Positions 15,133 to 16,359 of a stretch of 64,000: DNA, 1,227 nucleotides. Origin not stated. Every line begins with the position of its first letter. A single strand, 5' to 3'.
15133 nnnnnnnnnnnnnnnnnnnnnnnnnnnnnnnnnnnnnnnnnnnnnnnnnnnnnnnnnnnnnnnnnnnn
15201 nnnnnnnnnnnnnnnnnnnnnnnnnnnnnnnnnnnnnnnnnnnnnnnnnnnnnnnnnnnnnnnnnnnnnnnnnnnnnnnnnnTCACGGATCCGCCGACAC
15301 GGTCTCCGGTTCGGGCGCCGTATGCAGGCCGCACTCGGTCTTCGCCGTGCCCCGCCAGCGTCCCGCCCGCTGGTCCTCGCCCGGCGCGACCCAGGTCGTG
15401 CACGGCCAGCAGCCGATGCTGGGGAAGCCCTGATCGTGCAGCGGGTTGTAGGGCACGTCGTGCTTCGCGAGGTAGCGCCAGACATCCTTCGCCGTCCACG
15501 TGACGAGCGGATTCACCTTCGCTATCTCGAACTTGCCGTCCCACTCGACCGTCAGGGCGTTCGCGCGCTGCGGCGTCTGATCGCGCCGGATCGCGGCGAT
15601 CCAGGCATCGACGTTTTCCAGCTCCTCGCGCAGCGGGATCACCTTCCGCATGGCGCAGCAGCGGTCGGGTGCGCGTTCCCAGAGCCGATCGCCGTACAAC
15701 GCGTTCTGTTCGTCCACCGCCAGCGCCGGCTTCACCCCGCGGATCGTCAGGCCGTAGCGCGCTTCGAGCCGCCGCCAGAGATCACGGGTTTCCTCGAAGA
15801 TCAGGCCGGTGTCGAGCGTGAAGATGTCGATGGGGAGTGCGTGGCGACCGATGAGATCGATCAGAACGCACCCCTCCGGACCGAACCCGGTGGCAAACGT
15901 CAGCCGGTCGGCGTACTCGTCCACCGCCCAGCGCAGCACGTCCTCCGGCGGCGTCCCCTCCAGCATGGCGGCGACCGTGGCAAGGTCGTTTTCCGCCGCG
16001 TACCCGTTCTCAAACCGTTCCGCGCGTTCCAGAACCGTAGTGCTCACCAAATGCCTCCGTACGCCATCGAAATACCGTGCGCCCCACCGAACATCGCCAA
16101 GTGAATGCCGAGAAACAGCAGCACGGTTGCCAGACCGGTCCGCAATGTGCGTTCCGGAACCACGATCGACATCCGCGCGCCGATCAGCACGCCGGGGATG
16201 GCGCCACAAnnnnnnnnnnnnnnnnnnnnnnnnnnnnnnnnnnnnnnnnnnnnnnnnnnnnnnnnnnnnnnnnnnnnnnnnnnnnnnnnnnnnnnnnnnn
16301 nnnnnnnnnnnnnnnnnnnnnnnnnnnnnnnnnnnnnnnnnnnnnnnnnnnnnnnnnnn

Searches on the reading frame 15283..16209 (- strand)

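Call 6: search_protein_families(library=pfam, proteins=[window:15283-16209:-])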
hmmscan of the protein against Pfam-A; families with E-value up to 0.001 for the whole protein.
window:15283-16209:- (308 aa): 1 family
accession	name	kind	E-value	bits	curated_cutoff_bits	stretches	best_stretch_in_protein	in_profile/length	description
PF01507.26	PAPS_reduct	-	2e-45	155.4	22.5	1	104-271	3-173/175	Phosphoadenosine phosphosulfate reductase domain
